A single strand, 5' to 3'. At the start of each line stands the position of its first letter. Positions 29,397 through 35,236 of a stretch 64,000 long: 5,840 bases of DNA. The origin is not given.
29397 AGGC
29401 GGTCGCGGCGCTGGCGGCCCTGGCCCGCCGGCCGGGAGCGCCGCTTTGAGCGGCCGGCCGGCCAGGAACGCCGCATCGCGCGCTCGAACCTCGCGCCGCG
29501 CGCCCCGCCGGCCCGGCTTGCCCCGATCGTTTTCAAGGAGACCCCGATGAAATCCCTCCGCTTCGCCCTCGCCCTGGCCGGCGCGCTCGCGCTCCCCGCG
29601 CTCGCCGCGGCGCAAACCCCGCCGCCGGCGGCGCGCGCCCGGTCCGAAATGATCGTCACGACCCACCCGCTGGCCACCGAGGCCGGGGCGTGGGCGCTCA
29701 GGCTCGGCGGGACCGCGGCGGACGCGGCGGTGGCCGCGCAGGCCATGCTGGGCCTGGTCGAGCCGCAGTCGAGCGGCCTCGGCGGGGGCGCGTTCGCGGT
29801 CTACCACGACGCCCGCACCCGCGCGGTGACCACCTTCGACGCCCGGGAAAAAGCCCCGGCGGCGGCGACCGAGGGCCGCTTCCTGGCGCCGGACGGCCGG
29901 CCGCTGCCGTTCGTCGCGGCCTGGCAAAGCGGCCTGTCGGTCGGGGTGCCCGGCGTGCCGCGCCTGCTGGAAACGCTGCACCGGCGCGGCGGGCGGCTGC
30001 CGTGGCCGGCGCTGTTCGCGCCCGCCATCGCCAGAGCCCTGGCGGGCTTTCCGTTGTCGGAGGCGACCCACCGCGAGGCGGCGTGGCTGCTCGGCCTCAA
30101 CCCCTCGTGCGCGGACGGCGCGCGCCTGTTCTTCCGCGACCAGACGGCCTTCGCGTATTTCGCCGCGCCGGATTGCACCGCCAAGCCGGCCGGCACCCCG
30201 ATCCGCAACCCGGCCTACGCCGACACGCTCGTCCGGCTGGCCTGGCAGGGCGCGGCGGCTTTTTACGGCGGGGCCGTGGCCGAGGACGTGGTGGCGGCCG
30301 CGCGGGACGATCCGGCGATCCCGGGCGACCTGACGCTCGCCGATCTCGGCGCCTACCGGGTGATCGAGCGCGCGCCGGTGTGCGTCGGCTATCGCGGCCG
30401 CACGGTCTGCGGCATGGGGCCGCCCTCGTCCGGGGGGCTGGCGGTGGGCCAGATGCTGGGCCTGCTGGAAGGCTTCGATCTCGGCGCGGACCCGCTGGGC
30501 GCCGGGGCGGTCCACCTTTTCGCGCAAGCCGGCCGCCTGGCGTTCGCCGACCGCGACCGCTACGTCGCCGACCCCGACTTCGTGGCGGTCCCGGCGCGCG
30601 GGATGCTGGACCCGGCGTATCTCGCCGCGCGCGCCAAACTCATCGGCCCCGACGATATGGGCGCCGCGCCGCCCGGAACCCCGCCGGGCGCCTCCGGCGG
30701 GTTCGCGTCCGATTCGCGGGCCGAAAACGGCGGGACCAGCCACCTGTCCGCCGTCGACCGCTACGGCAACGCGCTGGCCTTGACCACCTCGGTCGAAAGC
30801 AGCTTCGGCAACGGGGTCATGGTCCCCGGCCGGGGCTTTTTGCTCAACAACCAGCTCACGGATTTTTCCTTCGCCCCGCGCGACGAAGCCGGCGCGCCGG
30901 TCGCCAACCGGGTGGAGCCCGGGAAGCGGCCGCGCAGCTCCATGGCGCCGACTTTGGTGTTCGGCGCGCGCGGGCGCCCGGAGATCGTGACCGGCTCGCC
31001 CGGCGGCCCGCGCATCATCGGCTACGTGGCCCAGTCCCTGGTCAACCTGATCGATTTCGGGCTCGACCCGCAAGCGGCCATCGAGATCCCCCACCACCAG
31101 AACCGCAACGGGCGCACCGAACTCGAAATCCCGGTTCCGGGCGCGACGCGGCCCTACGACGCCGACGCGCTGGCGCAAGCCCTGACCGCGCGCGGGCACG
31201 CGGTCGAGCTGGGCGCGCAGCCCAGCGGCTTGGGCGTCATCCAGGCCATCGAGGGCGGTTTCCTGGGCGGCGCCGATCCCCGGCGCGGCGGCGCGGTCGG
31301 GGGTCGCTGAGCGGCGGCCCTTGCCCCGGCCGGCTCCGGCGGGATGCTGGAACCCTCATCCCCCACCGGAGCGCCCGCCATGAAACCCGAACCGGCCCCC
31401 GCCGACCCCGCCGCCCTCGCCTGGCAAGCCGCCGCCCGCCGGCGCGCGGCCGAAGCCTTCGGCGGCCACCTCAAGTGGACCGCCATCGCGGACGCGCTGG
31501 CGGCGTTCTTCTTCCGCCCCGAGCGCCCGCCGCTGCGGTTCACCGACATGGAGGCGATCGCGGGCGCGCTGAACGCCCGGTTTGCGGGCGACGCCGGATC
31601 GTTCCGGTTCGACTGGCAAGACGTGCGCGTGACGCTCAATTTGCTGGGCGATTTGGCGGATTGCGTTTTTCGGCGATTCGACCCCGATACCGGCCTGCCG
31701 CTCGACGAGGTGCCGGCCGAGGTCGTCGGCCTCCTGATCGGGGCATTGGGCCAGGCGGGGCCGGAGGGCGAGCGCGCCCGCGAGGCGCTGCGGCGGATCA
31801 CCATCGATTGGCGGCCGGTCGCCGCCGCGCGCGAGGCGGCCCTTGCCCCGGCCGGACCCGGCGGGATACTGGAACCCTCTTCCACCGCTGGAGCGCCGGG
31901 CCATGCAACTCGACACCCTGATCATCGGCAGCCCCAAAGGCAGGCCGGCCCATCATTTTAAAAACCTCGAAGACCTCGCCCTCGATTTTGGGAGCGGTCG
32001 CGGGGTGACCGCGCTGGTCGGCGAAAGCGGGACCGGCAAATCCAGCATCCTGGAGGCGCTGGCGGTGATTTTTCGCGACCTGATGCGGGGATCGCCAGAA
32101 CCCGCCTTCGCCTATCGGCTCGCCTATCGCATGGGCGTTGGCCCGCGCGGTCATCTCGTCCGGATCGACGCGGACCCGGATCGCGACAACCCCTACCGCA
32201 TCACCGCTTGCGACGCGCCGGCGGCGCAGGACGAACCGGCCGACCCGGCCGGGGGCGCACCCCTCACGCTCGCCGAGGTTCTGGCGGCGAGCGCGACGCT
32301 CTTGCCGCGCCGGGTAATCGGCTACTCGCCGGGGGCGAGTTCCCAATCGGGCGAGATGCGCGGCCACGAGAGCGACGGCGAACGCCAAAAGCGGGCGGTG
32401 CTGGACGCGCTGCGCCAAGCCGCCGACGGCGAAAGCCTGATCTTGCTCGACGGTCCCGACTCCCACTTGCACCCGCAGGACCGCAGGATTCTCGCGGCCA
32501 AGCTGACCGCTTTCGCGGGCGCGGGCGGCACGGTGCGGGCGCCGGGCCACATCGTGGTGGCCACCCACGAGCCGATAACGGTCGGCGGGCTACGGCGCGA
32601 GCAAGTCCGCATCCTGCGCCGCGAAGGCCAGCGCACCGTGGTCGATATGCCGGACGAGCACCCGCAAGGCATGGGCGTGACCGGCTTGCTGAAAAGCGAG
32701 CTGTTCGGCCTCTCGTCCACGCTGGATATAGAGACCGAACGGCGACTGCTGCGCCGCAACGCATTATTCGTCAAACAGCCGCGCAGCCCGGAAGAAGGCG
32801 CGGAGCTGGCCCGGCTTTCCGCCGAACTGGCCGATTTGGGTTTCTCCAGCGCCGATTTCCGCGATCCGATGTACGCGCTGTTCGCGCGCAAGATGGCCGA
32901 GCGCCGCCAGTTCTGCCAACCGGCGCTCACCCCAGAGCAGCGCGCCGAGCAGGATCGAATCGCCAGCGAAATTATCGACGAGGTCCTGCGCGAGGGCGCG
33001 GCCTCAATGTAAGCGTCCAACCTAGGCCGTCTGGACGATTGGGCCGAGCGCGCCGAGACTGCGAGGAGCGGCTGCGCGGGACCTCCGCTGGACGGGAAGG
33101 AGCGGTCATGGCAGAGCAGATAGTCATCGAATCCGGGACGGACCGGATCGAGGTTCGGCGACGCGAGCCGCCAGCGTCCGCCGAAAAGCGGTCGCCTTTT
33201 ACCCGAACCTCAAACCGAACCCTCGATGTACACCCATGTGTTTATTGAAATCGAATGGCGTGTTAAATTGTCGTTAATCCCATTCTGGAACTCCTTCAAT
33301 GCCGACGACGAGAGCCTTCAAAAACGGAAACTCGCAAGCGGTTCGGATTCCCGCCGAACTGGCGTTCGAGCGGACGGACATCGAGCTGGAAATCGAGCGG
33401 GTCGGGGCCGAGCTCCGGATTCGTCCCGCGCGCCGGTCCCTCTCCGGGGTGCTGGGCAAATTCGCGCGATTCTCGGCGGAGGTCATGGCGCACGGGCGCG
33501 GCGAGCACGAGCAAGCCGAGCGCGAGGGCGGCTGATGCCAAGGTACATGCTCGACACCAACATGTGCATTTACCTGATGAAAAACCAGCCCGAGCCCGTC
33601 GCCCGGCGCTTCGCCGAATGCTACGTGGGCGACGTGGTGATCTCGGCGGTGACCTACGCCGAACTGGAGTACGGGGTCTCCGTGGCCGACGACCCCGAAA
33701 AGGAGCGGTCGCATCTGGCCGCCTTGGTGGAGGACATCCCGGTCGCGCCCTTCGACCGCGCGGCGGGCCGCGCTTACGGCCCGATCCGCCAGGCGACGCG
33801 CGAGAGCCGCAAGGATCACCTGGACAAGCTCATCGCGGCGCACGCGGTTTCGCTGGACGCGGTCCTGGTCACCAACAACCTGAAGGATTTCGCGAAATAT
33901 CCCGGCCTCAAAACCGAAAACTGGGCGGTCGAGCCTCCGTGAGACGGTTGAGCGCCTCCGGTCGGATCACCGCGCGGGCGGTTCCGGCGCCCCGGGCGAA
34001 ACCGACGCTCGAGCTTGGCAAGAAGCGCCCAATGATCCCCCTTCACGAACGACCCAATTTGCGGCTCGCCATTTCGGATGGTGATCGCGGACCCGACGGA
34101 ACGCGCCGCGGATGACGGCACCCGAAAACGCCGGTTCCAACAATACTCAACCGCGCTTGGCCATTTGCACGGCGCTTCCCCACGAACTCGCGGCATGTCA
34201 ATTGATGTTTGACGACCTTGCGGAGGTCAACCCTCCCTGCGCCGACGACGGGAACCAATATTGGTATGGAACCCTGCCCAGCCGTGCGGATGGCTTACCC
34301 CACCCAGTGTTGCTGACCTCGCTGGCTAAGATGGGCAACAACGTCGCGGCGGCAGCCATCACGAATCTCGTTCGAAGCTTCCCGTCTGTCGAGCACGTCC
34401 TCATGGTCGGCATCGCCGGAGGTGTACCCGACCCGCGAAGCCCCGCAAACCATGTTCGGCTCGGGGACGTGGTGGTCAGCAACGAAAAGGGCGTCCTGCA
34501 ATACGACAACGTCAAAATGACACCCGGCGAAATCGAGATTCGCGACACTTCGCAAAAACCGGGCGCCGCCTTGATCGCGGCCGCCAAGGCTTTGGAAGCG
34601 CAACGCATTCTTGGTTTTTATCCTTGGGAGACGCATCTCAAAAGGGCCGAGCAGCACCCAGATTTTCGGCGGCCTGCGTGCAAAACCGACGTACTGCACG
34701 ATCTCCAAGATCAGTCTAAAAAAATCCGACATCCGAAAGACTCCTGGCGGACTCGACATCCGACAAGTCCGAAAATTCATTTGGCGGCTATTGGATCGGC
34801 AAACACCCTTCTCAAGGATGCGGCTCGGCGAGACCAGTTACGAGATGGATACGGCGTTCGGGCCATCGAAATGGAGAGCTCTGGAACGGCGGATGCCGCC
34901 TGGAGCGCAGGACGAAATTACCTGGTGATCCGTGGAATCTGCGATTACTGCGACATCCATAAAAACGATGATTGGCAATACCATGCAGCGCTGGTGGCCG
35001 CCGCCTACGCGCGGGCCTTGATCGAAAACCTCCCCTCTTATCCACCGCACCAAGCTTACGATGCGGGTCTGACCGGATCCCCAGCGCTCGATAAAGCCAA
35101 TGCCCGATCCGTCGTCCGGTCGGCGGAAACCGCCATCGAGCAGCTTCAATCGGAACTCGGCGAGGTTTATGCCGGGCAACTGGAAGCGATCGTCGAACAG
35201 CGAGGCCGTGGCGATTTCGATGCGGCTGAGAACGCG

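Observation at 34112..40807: Single 2231-aa ORF: predicted active nucleosidase head, TPR-like array, and ~1200 aa of unassignable sequence with no NTPase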

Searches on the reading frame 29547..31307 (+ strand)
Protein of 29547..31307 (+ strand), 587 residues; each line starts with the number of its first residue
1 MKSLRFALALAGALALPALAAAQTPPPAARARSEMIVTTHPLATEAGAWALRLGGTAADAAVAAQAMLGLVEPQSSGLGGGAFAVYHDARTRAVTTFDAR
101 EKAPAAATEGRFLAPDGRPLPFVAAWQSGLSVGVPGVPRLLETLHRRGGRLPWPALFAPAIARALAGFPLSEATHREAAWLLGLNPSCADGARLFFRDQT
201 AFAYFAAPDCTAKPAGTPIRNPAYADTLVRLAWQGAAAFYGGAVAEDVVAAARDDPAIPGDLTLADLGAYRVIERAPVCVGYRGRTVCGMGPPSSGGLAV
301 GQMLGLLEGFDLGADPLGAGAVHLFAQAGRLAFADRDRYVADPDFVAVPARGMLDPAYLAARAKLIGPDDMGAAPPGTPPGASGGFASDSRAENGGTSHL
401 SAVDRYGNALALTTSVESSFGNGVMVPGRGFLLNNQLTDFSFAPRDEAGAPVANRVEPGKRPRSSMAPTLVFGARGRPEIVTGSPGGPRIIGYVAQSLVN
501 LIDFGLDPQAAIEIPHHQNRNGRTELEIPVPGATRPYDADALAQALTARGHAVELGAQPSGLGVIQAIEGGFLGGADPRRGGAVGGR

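Call 28: search_protein_families(library=pfam, proteins=[window:29547-31307:+], max_evalue=0.01)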
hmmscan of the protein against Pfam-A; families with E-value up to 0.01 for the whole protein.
window:29547-31307:+ (587 aa): 1 family
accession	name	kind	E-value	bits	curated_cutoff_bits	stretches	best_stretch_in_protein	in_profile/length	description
PF01019.26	G_glu_transpept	-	6e-138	461.3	27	1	51-582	4-512/512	Gamma-glutamyltranspeptidase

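Call 71: list_cluster_members(proteins=[P0002, P0009, P0012, P0021, window:29547-31307:+])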
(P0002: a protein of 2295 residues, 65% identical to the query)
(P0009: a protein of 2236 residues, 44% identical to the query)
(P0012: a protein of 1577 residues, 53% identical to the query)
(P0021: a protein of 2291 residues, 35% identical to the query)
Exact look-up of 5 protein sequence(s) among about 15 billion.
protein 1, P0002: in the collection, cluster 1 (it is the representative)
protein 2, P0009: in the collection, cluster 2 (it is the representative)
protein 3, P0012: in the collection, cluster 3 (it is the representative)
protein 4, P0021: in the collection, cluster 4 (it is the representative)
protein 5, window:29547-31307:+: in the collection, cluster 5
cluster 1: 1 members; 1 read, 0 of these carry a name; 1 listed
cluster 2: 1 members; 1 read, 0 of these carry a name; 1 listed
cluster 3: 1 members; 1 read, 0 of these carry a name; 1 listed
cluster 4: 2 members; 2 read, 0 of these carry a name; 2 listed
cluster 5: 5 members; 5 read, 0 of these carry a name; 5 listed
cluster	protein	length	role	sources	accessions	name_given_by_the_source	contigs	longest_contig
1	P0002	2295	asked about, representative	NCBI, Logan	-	-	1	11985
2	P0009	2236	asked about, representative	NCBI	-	-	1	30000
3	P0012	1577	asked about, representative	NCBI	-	-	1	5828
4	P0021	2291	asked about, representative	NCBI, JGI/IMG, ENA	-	-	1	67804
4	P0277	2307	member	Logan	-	-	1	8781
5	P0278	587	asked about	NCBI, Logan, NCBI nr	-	-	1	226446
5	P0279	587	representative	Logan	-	-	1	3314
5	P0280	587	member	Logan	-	-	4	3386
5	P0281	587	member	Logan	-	-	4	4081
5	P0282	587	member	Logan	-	-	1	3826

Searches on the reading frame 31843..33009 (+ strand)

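Call 27: search_protein_families(library=pfam, proteins=[window:31843-33009:+], max_evalue=0.01)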
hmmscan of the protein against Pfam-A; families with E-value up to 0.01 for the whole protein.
window:31843-33009:+ (389 aa): 8 families
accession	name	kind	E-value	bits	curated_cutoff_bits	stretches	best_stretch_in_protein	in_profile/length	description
PF13304.12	AAA_21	-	6.5e-12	46.6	27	2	175-245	237-301/304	AAA domain, putative AbiEii toxin, Type IV TA system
PF13175.12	AAA_15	-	2.8e-09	37.5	32.1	1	39-79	11-49/374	AAA ATPase domain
PF13476.12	AAA_23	-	1.2e-06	29.8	27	1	37-77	5-43/201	AAA domain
PF02463.25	SMC_N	-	0.0001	22.3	40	1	37-74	8-45/220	RecF/RecN/SMC N terminal domain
PF13555.12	AAA_29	-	0.00011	22.3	27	1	53-77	22-46/61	P-loop containing region of AAA domain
PF13191.12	AAA_16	-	0.00033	21.6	32.6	1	42-206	12-142/167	AAA ATPase domain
PF00005.33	ABC_tran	-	0.00081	20.4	25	1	43-75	2-33/137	ABC transporter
PF13401.12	AAA_22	-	0.0055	17.5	27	0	52-74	4-26/130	AAA domain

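Call 88: search_protein_families(library=padloc, proteins=[window:31843-33009:+], max_evalue=0.001)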
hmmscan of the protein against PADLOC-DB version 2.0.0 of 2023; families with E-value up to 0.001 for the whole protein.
window:31843-33009:+ (389 aa): 79 families (the best 25 are shown)
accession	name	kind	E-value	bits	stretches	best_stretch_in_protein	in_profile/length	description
PDLC00293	PtuA1|PtuA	-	1.9e-88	295.8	2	177-385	317-524/527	AAA ATPase domain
PDLC00302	PtuA1|PtuA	-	4e-55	185.6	2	177-338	347-512/576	AAA ATPase domain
PDLC00294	PtuA1|PtuA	-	6.9e-34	115.4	2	177-357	340-516/548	AAA ATPase domain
PDLC00292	PtuA1|PtuA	-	7.5e-26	88.7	2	191-381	533-718/726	AAA ATPase domain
PDLC00295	PtuA1|PtuA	-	1.2e-16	58.9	1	192-333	286-422/451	AAA ATPase domain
PDLC00304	PtuA1|PtuA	-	1.6e-16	58.5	1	198-346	290-431/444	AAA ATPase domain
PDLC04135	mad3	-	9e-15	53.1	2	37-77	8-46/374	mads_3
PDLC00288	PtuA1|PtuA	-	1.3e-14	51.7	1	187-330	540-678/733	AAA ATPase domain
PDLC00311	PtuA1|PtuA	-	2.1e-13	48.1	2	198-339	309-440/455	AAA ATPase domain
PDLC00301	PtuA1|PtuA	-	3.1e-13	47.5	1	194-302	279-381/429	AAA ATPase domain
PDLC00271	PtuA1|PtuA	-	2.9e-12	44.9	2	38-81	10-51/421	AAA ATPase domain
PDLC00289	PtuA1|PtuA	-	4.8e-12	43.6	1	177-308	229-355/404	AAA ATPase domain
PDLC02980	AriA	-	2.4e-11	42.2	2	175-244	237-300/304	-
PDLC00278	PtuA1|PtuA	-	2.6e-11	41.5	1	37-84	9-54/436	AAA ATPase domain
PDLC00310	PtuA1|PtuA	-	3.4e-11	40.9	1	194-323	288-410/443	AAA ATPase domain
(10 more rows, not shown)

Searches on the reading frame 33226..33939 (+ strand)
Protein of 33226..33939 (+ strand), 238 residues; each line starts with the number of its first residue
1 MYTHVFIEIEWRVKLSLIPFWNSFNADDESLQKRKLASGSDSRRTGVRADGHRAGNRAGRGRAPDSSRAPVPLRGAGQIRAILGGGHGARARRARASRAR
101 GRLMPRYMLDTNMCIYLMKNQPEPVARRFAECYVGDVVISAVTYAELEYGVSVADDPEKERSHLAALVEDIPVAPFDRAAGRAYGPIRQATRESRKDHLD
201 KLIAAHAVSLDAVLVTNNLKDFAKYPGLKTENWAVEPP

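Call 27: search_protein_families(library=pfam, proteins=[window:33226-33939:+], max_evalue=0.01)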
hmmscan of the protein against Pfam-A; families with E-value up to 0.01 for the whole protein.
window:33226-33939:+ (238 aa): 1 family
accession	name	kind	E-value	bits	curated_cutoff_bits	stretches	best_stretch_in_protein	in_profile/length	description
PF01850.27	PIN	-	3.4e-14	53.9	23.6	1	107-226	1-118/120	PIN domain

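Call 88: search_protein_families(library=padloc, proteins=[window:33226-33939:+], max_evalue=0.001)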
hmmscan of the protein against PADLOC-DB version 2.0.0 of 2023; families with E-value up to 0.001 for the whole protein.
window:33226-33939:+ (238 aa): 0 families

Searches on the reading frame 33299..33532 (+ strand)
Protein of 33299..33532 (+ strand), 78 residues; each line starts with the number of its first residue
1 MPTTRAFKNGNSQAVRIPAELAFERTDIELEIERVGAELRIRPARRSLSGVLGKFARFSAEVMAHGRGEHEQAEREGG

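Call 27: search_protein_families(library=pfam, proteins=[window:33299-33532:+], max_evalue=0.01)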
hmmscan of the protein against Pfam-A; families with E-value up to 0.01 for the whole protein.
window:33299-33532:+ (78 aa): 1 family
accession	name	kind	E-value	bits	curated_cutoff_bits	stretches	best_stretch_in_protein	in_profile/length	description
PF04014.23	MazE_antitoxin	-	5.5e-07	29.9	24.7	1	7-47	2-46/48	Antidote-toxin recognition MazE, bacterial antitoxin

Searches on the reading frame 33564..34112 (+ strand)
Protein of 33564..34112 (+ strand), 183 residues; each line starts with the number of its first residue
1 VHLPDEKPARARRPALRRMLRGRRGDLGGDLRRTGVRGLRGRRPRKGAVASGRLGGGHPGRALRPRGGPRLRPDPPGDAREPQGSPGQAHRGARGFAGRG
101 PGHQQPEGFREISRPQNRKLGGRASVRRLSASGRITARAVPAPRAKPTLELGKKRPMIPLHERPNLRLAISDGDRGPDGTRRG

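Call 27: search_protein_families(library=pfam, proteins=[window:33564-34112:+], max_evalue=0.01)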
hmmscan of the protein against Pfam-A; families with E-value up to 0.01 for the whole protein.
window:33564-34112:+ (183 aa): 0 families

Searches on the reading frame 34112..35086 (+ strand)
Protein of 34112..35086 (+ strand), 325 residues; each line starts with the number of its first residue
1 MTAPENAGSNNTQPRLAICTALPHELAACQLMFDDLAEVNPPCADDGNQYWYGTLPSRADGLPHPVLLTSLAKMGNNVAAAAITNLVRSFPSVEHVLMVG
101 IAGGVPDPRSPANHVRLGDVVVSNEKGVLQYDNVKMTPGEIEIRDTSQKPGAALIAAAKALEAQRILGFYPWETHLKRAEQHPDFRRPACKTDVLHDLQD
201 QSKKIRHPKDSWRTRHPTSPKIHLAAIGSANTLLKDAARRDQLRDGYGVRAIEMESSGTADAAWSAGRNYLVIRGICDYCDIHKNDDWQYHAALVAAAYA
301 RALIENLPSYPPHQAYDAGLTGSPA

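Call 67: search_solved_structures(query=window:34112-35086:+, max_evalue=0.001, show_alignments=2)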
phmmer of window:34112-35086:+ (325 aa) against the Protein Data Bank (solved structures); distinct sequences matched with E-value up to 0.001: 1.
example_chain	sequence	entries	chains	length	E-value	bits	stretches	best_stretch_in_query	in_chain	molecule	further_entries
4g41_A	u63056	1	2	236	0.0002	23.9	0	219-308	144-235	MTA/SAH nucleosidase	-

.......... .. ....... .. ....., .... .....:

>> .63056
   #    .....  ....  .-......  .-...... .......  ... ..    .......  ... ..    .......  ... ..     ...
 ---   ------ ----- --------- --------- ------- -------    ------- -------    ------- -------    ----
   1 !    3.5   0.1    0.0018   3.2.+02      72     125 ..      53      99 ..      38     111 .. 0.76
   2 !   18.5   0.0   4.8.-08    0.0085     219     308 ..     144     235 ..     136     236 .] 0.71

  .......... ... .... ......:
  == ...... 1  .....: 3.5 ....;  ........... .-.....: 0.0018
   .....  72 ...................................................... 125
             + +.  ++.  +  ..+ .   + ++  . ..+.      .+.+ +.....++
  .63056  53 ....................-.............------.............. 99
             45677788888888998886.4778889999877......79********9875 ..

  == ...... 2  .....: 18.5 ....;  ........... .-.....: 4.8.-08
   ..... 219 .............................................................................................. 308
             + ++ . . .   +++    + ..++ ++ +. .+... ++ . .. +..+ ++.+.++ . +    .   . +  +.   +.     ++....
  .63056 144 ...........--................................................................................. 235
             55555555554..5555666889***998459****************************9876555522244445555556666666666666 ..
